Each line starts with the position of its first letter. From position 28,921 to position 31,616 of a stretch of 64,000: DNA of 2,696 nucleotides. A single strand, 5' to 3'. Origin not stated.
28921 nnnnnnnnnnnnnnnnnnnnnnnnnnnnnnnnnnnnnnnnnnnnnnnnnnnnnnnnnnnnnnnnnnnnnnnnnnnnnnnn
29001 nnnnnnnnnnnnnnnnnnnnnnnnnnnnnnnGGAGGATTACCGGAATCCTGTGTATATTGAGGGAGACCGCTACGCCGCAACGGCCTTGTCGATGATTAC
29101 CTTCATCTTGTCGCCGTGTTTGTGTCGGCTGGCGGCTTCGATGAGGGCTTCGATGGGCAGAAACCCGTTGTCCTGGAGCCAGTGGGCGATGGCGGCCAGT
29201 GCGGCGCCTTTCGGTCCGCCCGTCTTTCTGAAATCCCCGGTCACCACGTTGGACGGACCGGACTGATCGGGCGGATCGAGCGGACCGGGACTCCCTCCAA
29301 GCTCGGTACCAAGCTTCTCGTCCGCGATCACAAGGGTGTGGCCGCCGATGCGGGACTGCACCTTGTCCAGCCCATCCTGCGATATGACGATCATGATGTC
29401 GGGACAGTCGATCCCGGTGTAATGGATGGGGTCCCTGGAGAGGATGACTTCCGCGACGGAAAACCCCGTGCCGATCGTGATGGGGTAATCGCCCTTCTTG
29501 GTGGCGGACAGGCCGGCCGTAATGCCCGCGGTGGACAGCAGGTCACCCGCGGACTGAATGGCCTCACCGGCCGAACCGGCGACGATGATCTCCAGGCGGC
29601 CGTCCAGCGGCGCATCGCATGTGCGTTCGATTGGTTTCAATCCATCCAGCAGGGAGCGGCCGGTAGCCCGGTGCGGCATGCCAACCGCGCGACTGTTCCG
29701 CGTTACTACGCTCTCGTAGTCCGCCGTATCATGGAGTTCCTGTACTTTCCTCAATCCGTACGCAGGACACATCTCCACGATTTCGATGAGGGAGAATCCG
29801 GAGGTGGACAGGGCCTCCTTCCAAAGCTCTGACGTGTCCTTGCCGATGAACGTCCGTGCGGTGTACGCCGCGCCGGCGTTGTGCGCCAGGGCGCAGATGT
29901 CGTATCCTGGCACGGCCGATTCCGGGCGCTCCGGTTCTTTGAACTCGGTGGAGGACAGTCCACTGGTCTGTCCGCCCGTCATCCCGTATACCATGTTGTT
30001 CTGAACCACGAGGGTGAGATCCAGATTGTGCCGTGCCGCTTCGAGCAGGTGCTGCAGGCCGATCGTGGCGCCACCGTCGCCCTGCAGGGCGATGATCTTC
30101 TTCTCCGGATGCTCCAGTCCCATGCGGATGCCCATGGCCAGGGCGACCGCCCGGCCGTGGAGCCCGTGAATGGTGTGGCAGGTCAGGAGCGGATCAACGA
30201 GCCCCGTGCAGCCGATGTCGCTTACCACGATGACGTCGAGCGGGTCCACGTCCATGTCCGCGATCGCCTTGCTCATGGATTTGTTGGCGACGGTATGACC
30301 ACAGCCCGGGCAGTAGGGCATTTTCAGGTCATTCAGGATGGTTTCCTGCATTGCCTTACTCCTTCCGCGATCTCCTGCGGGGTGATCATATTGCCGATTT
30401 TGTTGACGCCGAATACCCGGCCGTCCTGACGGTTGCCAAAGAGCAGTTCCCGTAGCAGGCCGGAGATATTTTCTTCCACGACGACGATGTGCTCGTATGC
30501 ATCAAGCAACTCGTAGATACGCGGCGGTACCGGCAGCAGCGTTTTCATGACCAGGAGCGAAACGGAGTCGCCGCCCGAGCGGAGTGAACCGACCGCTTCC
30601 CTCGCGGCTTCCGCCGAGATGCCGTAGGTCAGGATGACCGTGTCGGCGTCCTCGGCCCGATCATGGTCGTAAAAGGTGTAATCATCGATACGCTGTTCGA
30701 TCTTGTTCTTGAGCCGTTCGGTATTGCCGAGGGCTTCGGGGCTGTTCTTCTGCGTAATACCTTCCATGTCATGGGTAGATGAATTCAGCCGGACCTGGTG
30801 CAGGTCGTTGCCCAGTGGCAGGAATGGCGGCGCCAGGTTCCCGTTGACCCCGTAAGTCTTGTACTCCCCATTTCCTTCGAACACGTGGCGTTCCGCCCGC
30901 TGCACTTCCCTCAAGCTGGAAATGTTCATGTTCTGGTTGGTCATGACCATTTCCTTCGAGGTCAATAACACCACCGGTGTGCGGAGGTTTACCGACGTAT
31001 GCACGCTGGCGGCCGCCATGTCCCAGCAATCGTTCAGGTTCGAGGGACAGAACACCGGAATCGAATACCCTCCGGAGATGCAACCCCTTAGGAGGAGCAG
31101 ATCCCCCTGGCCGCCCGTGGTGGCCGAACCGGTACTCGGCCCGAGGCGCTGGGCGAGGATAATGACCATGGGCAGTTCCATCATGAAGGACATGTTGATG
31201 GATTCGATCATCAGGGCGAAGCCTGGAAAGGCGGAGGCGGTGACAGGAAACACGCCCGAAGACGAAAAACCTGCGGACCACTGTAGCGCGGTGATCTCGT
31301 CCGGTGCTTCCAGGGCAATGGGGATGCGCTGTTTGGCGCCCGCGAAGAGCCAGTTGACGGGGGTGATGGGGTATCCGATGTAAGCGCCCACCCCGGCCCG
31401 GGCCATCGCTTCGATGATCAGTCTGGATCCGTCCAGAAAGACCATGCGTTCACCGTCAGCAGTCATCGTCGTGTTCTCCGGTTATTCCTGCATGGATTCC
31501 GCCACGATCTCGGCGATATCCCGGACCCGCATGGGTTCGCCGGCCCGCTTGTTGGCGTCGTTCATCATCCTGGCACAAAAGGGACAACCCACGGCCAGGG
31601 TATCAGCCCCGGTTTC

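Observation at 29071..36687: Seven-gene minus-strand catabolic electron-transfer operon: acyl-CoA dehydrogenase, EtfB, EtfA, membrane FeS oxidoreductase, KorA, KorB-gamma fusion, with aminotransferase upstream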

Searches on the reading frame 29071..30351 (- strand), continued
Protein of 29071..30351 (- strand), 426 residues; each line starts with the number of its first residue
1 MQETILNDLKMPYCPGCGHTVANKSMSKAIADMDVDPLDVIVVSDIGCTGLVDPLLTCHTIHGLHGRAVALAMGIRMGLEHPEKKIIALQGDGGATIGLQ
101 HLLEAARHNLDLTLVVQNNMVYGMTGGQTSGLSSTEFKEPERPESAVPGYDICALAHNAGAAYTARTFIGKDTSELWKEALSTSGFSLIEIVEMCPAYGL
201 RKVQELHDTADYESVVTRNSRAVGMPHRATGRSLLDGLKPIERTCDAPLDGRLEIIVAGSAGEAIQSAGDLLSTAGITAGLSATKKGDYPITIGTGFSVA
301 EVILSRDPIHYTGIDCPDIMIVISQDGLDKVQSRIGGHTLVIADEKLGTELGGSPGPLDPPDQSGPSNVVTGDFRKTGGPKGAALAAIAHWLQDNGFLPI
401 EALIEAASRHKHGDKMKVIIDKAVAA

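Call 61: fold_search(model_id=the predicted structure, library=pdb)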
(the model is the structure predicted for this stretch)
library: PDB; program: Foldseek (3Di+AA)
matches with E <= 10: 1123; with E <= 0.001: 376
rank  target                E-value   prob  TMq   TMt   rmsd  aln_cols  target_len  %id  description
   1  6n2n_B                1.4e-13  1.00  0.38  0.54   5.7       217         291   28  Crystal structure of 2-oxoglutarate:ferredoxin oxidoreductase from Magnetococcus marinus (released 2019-03-20)
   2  8ys5_C                9.7e-13  1.00  0.38  0.58   4.9       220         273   29  Cryo-EM structure of the Helicobacter pylori OorDABC complex in the apo-form (released 2025-07-02)
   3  5b46_B                5.7e-12  1.00  0.37  0.51   5.9       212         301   30  2-Oxoacid:Ferredoxin Oxidoreductase 2 from Sulfolobus tokodai - ligand free form (released 2016-09-28)
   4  5b48_B                8.2e-12  1.00  0.36  0.52   5.0       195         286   32  2-Oxoacid:Ferredoxin Oxidoreductase 1 from Sulfolobus tokodai (released 2016-09-28)
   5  5b47_B                9.2e-11  1.00  0.35  0.53   4.7       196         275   30  2-Oxoacid:Ferredoxin Oxidoreductase 2 from Sulfolobus tokodai - pyruvate complex (released 2016-09-28)
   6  3on3_B                4.5e-10  1.00  0.32  0.72   4.3       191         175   24  The crystal structure of keto/oxoacid ferredoxin oxidoreductase, gamma subunit from Geobacter sulfurreducens PCA (released 2010-09-22)
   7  8ys5_B                9.7e-10  1.00  0.33  0.72   4.4       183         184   17  Cryo-EM structure of the Helicobacter pylori OorDABC complex in the apo-form (released 2025-07-02)
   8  9bt4_F                3.2e-09  1.00  0.31  0.73   5.7       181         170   20  Pyruvate:Ferredoxin Oxidoreductase from Methanosarcina acetivorans (released 2024-10-09)
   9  9bt4_E                4.3e-09  1.00  0.31  0.72   5.8       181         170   21  Pyruvate:Ferredoxin Oxidoreductase from Methanosarcina acetivorans (released 2024-10-09)
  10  3on3_A                4.5e-09  1.00  0.31  0.73   4.6       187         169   20  The crystal structure of keto/oxoacid ferredoxin oxidoreductase, gamma subunit from Geobacter sulfurreducens PCA (released 2010-09-22)
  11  2raa                  6.8e-09  1.00  0.32  0.72   3.9       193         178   16  Crystal structure of pyruvate oxidoreductase subunit PORC (EC 1.2.7.1) (TM0015) from Thermotoga maritima at 2.12 A resol (released 2007-10-02)
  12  3g2e_C                6.8e-09  1.00  0.33  0.70   4.5       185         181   16  Structure of putative OORC subunit of 2-oxoglutarate:acceptor oxidoreductase from Campylobacter jejuni (released 2009-03-24)
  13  6n2n_A                7.3e-09  1.00  0.33  0.25   5.3       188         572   20  Crystal structure of 2-oxoglutarate:ferredoxin oxidoreductase from Magnetococcus marinus (released 2019-03-20)
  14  5b48_D                9.7e-09  1.00  0.28  0.50   9.3       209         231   22  2-Oxoacid:Ferredoxin Oxidoreductase 1 from Sulfolobus tokodai (released 2016-09-28)
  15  6cin_B                9.7e-09  1.00  0.37  0.15  18.5       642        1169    9  Crystal structure of pyruvate:ferredoxin oxidoreductase from Moorella thermoacetica (released 2018-03-28)
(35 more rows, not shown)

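Call 68: search_protein_families(library=ncbifam, proteins=[L023:11307-12488:-, L003:11389-12567:+, L059:11549-12712:+, L058:7701-8858:+], max_evalue=1e-60)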
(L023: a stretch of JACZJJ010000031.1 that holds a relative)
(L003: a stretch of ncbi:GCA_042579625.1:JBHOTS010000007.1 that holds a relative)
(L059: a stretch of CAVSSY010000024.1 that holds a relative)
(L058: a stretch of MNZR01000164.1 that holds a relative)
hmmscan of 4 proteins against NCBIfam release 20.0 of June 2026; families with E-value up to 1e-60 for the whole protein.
L023:11307-12488:- (393 aa): 4 families
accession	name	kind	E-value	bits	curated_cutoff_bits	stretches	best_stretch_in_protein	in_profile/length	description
NF045552.1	GlutCoADH_Des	equivalog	7.1e-79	265.8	470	1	19-383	5-376/387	glutaryl-CoA dehydrogenase Acd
NF042972.1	AcrlCoAredClosAcrC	equivalog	1.4e-75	254.4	640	1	18-386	4-376/378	acryloyl-CoA reductase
NF052270.1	Staph_DH_FadE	equivalog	4.6e-71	239.7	600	1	11-392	13-399/400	acyl-CoA dehydrogenase FadE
NF058590.1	AcCoDHFadEBacil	equivalog_domain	2.1e-70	237.9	600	1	7-334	9-339/586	acyl-CoA dehydrogenase FadE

L003:11389-12567:+ (392 aa): 4 families
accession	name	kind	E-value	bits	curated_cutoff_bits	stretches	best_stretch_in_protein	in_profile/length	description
NF042972.1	AcrlCoAredClosAcrC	equivalog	1.1e-77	261.2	640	1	18-381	5-372/378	acryloyl-CoA reductase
NF058590.1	AcCoDHFadEBacil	equivalog_domain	1.3e-75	255.1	600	1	18-336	21-342/586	acyl-CoA dehydrogenase FadE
NF045552.1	GlutCoADH_Des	equivalog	2.5e-74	250.8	470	1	18-384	5-378/387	glutaryl-CoA dehydrogenase Acd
NF052270.1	Staph_DH_FadE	equivalog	3e-73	246.9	600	1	10-392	13-400/400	acyl-CoA dehydrogenase FadE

L059:11549-12712:+ (387 aa): 8 families
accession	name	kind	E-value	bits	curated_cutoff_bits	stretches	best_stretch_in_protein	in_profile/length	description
NF045552.1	GlutCoADH_Des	equivalog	2.3e-234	777.6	470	1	1-387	1-387/387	glutaryl-CoA dehydrogenase Acd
NF042972.1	AcrlCoAredClosAcrC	equivalog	2.7e-95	319.2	640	1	1-377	1-374/378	acryloyl-CoA reductase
NF043006.1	CyhCrbnylCoADH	equivalog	1e-77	261.7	650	1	7-376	6-372/380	cyclohexane-1-carbonyl-CoA dehydrogenase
NF053553.1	prodigi_MBC_PigA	equivalog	2.3e-75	254.1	500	1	1-376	1-376/381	prodigiosin MBC biosynthesis dehydrogenase PigA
NF058590.1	AcCoDHFadEBacil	equivalog_domain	2.9e-75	253.9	600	1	7-376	23-407/586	acyl-CoA dehydrogenase FadE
NF042439.1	SulpropCoADesulf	equivalog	1.1e-74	251.5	600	1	14-384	2-375/379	3-sulfinopropanoyl-CoA desulfinase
NF008997.0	PRK12341.1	equivalog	8.9e-68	229.1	537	1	1-374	1-371/382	acyl-CoA dehydrogenase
NF045652.1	ProlPCPDhRedW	equivalog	3e-64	217.2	650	1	7-376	2-370/376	L-prolyl-[peptidyl-carrier protein] dehydrogenase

L058:7701-8858:+ (385 aa): 8 families
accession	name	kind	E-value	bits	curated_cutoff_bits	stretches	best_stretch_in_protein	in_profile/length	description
NF045552.1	GlutCoADH_Des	equivalog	1.3e-133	445.9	470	1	1-380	1-381/387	glutaryl-CoA dehydrogenase Acd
NF042972.1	AcrlCoAredClosAcrC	equivalog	3.9e-107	358.2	640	1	3-375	3-373/378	acryloyl-CoA reductase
NF058590.1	AcCoDHFadEBacil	equivalog_domain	2.7e-86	290.4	600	1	4-377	20-409/586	acyl-CoA dehydrogenase FadE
NF042439.1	SulpropCoADesulf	equivalog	5.8e-82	275.4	600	1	13-380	1-372/379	3-sulfinopropanoyl-CoA desulfinase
NF043006.1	CyhCrbnylCoADH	equivalog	6.6e-75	252.4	650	1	5-375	4-372/380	cyclohexane-1-carbonyl-CoA dehydrogenase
NF053553.1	prodigi_MBC_PigA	equivalog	7.8e-74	249.1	500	1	1-375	1-376/381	prodigiosin MBC biosynthesis dehydrogenase PigA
NF045652.1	ProlPCPDhRedW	equivalog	1.2e-69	235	650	1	10-375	5-370/376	L-prolyl-[peptidyl-carrier protein] dehydrogenase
TIGR03207.1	cyc_hxne_CoA_dh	equivalog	5.8e-62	209.6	575.35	1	5-375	1-368/372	cyclohexanecarboxyl-CoA dehydrogenase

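Call 71: search_protein_families(library=pfam, proteins=[L059:6547-7989:+, L059:13832-14950:+, L059:4384-5865:-, L058:1262-2719:+, L058:2697-4178:-, L023:7493-8806:-, L023:12487-14085:+, L024:11282-12961:+, L022:11244-12083:-, L022:12234-13517:+], max_evalue=0.00001)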
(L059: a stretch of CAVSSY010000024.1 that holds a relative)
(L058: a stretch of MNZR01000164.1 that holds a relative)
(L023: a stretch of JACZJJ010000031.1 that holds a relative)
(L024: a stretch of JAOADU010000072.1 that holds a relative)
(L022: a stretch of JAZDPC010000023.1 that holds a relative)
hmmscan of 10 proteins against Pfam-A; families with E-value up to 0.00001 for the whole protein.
L059:6547-7989:+ (480 aa): 2 families
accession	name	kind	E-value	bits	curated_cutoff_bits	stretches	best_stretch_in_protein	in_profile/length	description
PF00393.24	6PGD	-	1.8e-122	408.7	27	1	185-475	1-290/290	6-phosphogluconate dehydrogenase, C-terminal domain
PF03446.21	NAD_binding_2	-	5.2e-50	170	21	1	10-178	1-159/161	NAD binding domain of 6-phosphogluconate dehydrogenase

L059:13832-14950:+ (372 aa): 1 family
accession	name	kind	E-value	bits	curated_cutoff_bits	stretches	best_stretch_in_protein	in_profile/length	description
PF03977.18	OAD_beta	-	9.2e-156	518.7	31.6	1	21-371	2-349/349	Na+-transporting oxaloacetate decarboxylase beta subunit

L059:4384-5865:- (493 aa): 0 families

L058:1262-2719:+ (485 aa): 2 families
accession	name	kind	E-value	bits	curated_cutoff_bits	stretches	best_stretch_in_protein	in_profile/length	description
PF02457.21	DAC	-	3.5e-38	130.3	27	1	116-232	2-117/119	DisA bacterial checkpoint controller nucleotide-binding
PF07949.17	YbbR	-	2.8e-13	50.4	22.3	1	391-470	2-79/81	YbbR-like protein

L058:2697-4178:- (493 aa): 0 families

L023:7493-8806:- (437 aa): 1 family
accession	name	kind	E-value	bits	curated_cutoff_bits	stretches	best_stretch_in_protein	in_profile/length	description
PF04551.19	GcpE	-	1.3e-124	416.1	32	1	11-428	1-342/343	GcpE protein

L023:12487-14085:+ (532 aa): 3 families
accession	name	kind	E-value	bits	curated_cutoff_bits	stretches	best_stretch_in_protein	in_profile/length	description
PF11551.14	Omp28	-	1.5e-17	64.4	34.9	1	173-311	27-165/171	Outer membrane protein Omp28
PF13860.13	FlgD_ig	-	1.2e-10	41.6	27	1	464-521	20-77/79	FlgD Ig-like domain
PF18962.6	Por_Secre_tail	-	1e-06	29.4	27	1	449-528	2-73/75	Secretion system C-terminal sorting domain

L024:11282-12961:+ (559 aa): 1 family
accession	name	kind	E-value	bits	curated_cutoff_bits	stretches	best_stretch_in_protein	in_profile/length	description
PF03577.20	Peptidase_C69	-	1.4e-81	275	23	1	72-454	72-400/402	Peptidase family C69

L022:11244-12083:- (279 aa): 1 family
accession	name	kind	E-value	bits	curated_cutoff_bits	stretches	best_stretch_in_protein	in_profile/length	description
PF01261.30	AP_endonuc_2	-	5.7e-63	213.4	31.1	1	20-277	3-248/249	Xylose isomerase-like TIM barrel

L022:12234-13517:+ (427 aa): 2 families
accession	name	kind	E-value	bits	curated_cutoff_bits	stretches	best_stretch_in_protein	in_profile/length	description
PF07690.21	MFS_1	-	7.6e-35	120.9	33.4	2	61-384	34-345/347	Major Facilitator Superfamily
PF00083.30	Sugar_tr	-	3.2e-10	39.9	22.3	1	252-424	18-197/452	Sugar (and other) transporter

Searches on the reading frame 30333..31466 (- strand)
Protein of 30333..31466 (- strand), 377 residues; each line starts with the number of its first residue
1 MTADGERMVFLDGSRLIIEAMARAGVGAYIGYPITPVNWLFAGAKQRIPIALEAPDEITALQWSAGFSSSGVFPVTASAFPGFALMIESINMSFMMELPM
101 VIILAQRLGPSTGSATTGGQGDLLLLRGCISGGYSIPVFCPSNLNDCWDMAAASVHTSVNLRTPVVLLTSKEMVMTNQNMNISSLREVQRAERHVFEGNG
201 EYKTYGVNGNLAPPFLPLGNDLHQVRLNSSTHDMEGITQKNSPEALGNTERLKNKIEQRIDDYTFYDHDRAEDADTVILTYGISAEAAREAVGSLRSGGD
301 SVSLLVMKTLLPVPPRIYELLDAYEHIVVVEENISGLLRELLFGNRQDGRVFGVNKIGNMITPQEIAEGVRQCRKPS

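Call 3: search_protein_families(library=pfam, proteins=[window:30333-31466:-], max_evalue=0.01)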
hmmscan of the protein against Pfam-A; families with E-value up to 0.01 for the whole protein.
window:30333-31466:- (377 aa): 3 families
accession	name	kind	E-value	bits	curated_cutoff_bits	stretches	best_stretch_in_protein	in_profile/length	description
PF01855.24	POR_N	-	3.2e-30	106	27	1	19-241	1-220/231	Pyruvate flavodoxin/ferredoxin oxidoreductase, thiamine diP-bdg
PF17147.9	PFOR_II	-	2.6e-08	34.6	27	1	274-335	1-63/102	Pyruvate:ferredoxin oxidoreductase core domain II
PF02780.25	Transketolase_C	-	0.0007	19.9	25.9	1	272-334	8-71/124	Transketolase, C-terminal domain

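Call 4: search_protein_families(library=ncbifam, proteins=[window:30333-31466:-], max_evalue=0.01)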
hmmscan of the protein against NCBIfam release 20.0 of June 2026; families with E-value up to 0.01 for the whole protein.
window:30333-31466:- (377 aa): 13 families
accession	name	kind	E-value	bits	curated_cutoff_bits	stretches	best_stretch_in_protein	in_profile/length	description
TIGR03710.1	OAFO_sf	subfamily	2.6e-69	234.3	482.75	1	5-369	190-560/561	2-oxoacid:acceptor oxidoreductase subunit alpha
NF006412.0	PRK08659.1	equivalog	5.1e-62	210.2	411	1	7-372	4-375/378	2-oxoacid:acceptor oxidoreductase subunit alpha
NF007206.0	PRK09627.1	equivalog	6.6e-49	166.8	579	1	7-371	2-373/375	2-oxoglutarate synthase subunit alpha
NF005507.0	PRK07119.1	subfamily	2.9e-35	121.7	399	2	8-182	4-182/352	3-methyl-2-oxobutanoate dehydrogenase subunit VorB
NF041170.1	Oxoac_fdxalpha_Archa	equivalog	4.7e-33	114.4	800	1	50-372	292-621/636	2-oxoacid:ferredoxin oxidoreductase subunit alpha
NF040682.1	PorA_Arch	equivalog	4.6e-10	39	550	1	262-335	249-323/387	pyruvate synthase subunit PorA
NF045764.1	PhenlGlyoxDHPadG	equivalog_domain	5.7e-10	38.2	700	2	267-333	261-328/398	NADH-dependent phenylglyoxylate dehydrogenase subunit alpha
NF007201.0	PRK09622.1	equivalog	8.6e-10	38.1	590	1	56-324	64-319/405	2-oxoacid:ferredoxin oxidoreductase subunit alpha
NF006233.0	PRK08367.1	equivalog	4e-08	32.5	625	1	262-343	250-332/394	pyruvate ferredoxin oxidoreductase subunit alpha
TIGR03336.1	IOR_alpha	equivalog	8.2e-08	31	650.9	1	10-189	4-181/595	indolepyruvate ferredoxin oxidoreductase subunit alpha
NF006232.0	PRK08366.1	equivalog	9.2e-06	24.5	646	1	265-345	255-336/394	2-ketoisovalerate ferredoxin oxidoreductase subunit alpha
TIGR02176.1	pyruv_ox_red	equivalog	0.00029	18.8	911.35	1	261-312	252-303/1167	pyruvate:ferredoxin (flavodoxin) oxidoreductase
NF045791.1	OxalOxredalpha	equivalog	0.00096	18.3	500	1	264-333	252-322/395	oxalate oxidoreductase subunit alpha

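Call 48: search_solved_structures(query=window:30333-31466:-, max_evalue=0.001)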
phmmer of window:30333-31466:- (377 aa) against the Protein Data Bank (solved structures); distinct sequences matched with E-value up to 0.001: 6.
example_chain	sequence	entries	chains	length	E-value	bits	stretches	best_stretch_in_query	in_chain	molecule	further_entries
1yd7_A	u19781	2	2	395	1.7e-41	145.9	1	10-372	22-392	2-keto acid:ferredoxin oxidoreductase subunit alpha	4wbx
8ys5_A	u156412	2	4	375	2.8e-37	132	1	7-368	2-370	2-oxoglutarate synthase subunit alpha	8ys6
6n2n_A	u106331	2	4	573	1.7e-25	93.3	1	24-342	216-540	Pyruvate flavodoxin/ferredoxin oxidoreductase domain protein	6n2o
5b46_A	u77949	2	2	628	1.8e-19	73.4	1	50-372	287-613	2-oxoacid--ferredoxin oxidoreductase alpha subunit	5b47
5b48_A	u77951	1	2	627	3.1e-14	56.2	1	45-334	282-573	2-oxoacid--ferredoxin oxidoreductase alpha subunit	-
9bt4_B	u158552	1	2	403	5.5e-06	29.1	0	265-335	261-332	Pyruvate:Ferredoxin Oxidoreductase, subunit alpha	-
